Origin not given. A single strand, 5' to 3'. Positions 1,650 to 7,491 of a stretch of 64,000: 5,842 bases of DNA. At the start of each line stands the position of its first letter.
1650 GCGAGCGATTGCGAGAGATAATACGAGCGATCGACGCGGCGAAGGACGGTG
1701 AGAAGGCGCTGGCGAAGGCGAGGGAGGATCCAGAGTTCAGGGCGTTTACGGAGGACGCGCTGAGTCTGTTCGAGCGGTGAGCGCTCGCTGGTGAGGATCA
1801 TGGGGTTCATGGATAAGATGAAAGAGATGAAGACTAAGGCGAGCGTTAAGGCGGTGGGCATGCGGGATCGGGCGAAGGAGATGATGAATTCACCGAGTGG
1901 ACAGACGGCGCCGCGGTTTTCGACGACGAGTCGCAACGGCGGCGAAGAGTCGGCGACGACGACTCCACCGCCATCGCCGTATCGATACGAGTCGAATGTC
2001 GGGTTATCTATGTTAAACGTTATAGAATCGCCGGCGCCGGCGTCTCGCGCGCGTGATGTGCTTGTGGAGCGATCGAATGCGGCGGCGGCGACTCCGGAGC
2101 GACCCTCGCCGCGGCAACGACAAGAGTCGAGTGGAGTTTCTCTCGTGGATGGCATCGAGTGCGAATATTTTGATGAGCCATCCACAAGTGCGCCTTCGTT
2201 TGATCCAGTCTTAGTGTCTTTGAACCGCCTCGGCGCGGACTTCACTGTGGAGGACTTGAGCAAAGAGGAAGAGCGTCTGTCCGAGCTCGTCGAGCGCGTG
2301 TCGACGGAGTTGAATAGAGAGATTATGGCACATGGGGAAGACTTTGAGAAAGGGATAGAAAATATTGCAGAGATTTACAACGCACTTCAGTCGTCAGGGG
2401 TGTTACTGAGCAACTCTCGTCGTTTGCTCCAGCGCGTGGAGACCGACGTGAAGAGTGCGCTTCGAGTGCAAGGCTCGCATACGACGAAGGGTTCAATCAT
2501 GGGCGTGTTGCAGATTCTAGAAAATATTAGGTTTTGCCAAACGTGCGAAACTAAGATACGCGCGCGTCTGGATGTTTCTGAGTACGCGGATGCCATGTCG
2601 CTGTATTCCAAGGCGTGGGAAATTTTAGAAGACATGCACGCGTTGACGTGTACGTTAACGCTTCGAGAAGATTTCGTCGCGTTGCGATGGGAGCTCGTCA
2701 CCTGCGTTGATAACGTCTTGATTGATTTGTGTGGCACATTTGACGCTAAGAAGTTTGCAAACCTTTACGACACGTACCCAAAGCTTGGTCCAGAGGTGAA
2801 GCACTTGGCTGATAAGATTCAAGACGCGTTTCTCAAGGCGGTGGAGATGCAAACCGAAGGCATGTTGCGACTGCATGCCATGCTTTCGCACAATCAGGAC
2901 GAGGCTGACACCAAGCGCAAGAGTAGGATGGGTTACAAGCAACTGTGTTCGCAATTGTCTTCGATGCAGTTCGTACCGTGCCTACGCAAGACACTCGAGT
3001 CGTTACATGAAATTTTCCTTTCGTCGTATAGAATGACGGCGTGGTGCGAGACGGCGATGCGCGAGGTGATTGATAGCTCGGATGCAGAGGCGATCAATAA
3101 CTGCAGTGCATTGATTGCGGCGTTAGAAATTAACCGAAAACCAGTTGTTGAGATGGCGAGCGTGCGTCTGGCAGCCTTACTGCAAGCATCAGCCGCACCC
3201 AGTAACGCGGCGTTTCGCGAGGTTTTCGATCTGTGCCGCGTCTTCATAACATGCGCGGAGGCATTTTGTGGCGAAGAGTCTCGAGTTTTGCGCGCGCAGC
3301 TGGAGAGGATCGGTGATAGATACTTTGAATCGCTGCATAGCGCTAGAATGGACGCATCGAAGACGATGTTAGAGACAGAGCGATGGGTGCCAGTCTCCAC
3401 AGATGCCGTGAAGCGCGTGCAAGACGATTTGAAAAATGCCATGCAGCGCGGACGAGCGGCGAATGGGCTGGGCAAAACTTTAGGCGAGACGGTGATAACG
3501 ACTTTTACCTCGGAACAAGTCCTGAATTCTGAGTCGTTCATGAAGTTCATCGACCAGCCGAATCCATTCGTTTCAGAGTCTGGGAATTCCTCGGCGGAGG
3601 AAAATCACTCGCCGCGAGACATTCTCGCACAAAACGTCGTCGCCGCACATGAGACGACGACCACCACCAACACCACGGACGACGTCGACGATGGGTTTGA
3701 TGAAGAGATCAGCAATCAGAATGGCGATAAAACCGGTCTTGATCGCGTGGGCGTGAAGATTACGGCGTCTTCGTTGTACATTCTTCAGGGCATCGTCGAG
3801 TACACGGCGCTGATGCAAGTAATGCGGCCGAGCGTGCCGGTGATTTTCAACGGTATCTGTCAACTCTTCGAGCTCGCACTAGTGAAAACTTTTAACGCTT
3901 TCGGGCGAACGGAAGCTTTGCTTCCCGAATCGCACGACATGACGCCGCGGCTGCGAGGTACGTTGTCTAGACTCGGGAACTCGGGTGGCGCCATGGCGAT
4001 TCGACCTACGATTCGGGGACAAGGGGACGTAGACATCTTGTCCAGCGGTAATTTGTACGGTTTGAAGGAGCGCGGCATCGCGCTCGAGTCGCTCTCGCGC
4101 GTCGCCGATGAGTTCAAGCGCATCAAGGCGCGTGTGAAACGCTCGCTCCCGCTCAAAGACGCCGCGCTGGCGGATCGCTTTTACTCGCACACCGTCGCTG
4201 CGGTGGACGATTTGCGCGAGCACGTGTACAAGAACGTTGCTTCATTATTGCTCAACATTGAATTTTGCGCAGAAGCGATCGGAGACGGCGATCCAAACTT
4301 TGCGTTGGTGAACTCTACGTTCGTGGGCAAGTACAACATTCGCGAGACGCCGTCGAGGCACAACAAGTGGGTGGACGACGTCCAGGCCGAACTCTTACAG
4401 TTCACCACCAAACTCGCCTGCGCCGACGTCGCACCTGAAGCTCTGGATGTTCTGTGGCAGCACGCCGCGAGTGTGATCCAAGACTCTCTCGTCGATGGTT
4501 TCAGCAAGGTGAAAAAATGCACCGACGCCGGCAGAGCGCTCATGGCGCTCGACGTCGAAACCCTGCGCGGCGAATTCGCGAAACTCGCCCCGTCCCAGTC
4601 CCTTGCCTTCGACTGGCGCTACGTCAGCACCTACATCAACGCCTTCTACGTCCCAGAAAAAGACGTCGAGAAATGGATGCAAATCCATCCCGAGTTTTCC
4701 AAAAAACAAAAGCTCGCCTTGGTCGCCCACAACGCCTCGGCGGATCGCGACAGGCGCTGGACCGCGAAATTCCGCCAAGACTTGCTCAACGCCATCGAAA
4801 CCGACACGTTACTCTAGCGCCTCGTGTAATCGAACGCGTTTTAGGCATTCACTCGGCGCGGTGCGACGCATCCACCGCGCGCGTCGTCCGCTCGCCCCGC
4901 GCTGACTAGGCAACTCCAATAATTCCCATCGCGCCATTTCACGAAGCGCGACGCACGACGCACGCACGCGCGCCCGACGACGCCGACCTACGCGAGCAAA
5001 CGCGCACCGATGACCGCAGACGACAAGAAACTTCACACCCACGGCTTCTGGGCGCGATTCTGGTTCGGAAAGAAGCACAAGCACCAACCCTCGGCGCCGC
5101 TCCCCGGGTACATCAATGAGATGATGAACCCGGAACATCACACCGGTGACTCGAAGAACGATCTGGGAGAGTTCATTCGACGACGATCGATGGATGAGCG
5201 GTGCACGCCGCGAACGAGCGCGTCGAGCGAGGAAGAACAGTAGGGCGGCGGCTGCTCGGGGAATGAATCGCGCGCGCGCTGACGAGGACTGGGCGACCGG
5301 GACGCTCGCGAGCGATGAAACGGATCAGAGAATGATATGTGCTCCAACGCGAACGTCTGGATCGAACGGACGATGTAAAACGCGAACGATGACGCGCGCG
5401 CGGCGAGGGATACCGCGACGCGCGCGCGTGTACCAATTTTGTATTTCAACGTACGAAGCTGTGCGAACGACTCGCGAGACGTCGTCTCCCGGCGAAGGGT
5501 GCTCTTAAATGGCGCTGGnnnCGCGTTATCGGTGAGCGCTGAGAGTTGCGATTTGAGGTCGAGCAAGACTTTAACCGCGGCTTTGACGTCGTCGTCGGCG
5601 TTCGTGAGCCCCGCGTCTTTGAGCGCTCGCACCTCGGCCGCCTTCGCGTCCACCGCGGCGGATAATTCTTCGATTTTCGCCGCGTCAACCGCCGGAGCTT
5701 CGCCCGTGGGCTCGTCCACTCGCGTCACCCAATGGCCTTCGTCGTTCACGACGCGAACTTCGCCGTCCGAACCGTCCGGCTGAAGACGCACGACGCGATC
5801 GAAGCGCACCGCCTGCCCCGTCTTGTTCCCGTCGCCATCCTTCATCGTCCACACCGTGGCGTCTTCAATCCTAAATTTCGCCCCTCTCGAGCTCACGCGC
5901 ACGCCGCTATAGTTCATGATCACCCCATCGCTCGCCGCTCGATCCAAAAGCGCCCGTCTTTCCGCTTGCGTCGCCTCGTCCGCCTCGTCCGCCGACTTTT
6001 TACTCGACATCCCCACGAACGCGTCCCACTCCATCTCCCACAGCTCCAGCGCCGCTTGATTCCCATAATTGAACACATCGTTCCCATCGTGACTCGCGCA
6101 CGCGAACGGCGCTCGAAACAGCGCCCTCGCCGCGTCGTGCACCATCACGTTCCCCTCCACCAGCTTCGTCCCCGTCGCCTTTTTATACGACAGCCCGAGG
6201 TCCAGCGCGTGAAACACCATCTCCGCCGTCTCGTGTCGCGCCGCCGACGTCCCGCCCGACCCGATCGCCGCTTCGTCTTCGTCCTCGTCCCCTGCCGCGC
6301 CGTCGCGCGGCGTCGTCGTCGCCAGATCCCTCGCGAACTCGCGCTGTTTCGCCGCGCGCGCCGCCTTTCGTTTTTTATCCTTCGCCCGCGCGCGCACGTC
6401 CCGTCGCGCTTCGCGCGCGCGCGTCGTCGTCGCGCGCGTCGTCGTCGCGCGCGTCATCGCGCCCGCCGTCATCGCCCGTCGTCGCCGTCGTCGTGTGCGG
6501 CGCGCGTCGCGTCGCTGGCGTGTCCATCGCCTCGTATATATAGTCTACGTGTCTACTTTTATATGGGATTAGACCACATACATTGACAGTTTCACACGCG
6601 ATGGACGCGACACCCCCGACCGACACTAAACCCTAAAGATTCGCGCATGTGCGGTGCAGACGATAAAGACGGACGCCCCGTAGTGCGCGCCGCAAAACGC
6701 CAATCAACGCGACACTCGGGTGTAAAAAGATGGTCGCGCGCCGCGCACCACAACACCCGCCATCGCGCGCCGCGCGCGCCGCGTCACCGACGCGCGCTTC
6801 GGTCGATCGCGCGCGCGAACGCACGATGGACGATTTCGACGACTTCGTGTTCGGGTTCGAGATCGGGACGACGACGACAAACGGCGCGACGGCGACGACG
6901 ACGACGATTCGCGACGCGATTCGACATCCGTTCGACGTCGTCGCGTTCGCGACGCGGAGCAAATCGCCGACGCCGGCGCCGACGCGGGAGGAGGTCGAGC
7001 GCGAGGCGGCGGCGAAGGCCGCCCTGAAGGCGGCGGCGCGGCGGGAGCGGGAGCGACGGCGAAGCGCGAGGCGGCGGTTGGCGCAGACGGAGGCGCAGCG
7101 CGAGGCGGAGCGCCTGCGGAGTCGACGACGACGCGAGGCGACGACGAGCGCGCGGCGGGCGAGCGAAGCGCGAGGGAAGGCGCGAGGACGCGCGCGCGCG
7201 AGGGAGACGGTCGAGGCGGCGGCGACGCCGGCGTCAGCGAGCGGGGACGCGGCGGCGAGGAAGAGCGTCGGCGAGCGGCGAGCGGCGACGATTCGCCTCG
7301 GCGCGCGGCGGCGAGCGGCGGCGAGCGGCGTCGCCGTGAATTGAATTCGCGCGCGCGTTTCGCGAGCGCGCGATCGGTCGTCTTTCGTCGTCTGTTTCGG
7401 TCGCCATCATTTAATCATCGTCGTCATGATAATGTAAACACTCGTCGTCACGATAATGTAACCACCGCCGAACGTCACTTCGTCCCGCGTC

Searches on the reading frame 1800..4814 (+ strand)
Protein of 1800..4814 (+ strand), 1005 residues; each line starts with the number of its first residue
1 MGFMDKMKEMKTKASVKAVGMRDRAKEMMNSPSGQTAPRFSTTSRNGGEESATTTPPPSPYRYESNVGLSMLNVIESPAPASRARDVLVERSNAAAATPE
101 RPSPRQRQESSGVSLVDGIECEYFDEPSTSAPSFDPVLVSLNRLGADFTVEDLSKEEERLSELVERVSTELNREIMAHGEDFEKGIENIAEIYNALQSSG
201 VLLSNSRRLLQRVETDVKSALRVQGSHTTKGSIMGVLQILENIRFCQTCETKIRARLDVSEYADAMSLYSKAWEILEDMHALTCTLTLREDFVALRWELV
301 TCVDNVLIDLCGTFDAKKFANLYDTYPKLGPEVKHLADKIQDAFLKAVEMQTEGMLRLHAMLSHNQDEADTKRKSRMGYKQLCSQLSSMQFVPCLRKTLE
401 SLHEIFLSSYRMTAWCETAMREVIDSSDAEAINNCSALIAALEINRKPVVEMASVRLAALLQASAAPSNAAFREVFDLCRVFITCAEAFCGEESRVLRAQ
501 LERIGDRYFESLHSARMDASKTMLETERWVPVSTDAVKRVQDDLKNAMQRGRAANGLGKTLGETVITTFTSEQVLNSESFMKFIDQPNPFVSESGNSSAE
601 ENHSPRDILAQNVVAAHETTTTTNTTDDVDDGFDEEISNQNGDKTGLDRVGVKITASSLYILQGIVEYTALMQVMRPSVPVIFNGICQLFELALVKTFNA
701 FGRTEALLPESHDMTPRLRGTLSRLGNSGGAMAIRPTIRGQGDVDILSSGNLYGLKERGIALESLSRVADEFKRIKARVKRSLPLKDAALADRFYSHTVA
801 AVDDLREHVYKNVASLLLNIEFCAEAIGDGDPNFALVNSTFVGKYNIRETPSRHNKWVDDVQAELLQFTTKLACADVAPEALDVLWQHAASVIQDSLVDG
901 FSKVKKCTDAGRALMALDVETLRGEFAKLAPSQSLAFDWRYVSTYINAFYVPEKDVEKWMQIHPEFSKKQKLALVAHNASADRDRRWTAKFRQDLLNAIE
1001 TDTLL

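Call 22: search_protein_families(library=pfam, proteins=[window:1800-4814:+], max_evalue=0.01)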
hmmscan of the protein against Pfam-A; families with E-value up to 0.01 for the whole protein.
window:1800-4814:+ (1005 aa): 2 families
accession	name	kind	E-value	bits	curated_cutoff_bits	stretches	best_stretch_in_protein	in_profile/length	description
PF10474.15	Syndetin_C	-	3.3e-69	233.5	38.4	1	752-1000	1-234/234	Syndetin, C-terminal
PF10475.15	Vps54_N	-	2.6e-47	162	27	1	116-415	1-291/291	Vacuolar-sorting protein 54, of GARP complex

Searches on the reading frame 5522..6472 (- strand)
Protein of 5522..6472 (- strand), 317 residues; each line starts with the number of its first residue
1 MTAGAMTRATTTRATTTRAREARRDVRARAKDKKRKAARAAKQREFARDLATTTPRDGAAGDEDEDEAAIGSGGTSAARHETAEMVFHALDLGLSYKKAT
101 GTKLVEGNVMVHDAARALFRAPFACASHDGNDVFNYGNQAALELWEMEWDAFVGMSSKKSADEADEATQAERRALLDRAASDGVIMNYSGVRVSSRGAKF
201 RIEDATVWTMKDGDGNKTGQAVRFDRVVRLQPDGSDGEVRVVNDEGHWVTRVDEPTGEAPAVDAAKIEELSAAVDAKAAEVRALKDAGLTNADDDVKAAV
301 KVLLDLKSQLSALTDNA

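Call 22: search_protein_families(library=pfam, proteins=[window:5522-6472:-], max_evalue=0.01)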
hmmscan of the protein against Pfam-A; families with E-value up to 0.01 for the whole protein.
window:5522-6472:- (317 aa): 3 families
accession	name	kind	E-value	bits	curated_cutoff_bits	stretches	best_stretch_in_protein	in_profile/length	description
PF08670.17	MEKHLA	-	6.6e-42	143.2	23.7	1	92-226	7-140/143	MEKHLA domain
PF00458.25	WHEP-TRS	-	8e-08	32.6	32.5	1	270-315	1-44/53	WHEP-TRS domain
PF10910.14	Phage_gene29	-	9.8e-05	23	29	1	226-294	58-120/124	Phage gene 29 protein family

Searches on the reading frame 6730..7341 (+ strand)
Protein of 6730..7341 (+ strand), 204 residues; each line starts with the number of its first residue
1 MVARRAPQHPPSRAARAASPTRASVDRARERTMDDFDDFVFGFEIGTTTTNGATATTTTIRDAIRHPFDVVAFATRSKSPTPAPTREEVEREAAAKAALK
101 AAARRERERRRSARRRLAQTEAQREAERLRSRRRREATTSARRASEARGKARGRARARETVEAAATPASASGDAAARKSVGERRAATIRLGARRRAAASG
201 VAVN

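Call 22: search_protein_families(library=pfam, proteins=[window:6730-7341:+], max_evalue=0.01)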
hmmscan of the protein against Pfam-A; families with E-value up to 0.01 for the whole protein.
window:6730-7341:+ (204 aa): 0 families

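Call 41: search_protein_families(library=pfam, proteins=[window:6826-7341:+], max_evalue=0.1)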
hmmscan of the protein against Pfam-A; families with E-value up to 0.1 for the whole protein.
window:6826-7341:+ (172 aa): 0 families

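Call 43: find_homologous_proteins(query=window:6826-7341:+, max_evalue=0.001)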
Query window:6826-7341:+ (172 aa): 10 proteins with E <= 0.001 among 8000 candidates.
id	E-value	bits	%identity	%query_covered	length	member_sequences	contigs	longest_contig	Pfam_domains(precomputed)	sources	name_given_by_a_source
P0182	4.8e-87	307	98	100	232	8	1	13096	-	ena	-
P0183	3.4e-85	301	98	100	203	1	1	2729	-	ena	-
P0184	2.0e-84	299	97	100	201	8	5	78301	-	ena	-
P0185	3.2e-83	295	97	100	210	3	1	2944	-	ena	-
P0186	3.4e-82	292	95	100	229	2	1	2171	-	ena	-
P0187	5.4e-52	194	96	66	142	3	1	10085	-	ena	-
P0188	5.1e-42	161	90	53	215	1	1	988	-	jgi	jgi:hypothetical protein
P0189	7.8e-40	154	71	85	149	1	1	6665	-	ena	-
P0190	4.4e-25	107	58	85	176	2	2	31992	-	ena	-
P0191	2.6e-24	104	56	85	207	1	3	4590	-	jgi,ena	-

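Call 45: find_encoding_contigs(protein=P0190, flank=3000, max_places=2)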
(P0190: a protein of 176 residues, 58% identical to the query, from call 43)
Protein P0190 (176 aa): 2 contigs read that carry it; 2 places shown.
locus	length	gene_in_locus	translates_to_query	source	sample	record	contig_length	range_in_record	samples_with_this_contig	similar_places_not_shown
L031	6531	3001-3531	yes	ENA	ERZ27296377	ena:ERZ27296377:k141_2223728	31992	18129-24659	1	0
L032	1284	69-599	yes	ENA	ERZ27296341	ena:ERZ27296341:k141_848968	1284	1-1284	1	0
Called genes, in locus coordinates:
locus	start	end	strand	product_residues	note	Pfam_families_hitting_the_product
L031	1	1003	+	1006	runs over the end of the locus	PF10475:Vps54_N, PF10474:Syndetin_C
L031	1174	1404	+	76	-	-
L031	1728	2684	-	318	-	PF08670:MEKHLA, PF00458:WHEP-TRS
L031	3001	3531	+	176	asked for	-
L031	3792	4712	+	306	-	PF00160:Pro_isomerase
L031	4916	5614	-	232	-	-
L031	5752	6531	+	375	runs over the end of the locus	-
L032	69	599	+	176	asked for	-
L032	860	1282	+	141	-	?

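Call 46: find_encoding_contigs(protein=P0189, flank=3000, max_places=1)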
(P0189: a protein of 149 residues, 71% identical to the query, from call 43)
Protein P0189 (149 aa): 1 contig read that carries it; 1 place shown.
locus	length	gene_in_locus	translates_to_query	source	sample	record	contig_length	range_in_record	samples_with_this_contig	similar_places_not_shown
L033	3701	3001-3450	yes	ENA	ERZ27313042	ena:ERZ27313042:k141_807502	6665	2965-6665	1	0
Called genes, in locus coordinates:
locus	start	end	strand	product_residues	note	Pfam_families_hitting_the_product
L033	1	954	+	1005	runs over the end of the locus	PF10475:Vps54_N, PF10474:Syndetin_C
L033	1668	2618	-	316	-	PF08670:MEKHLA, PF00458:WHEP-TRS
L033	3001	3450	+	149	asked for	-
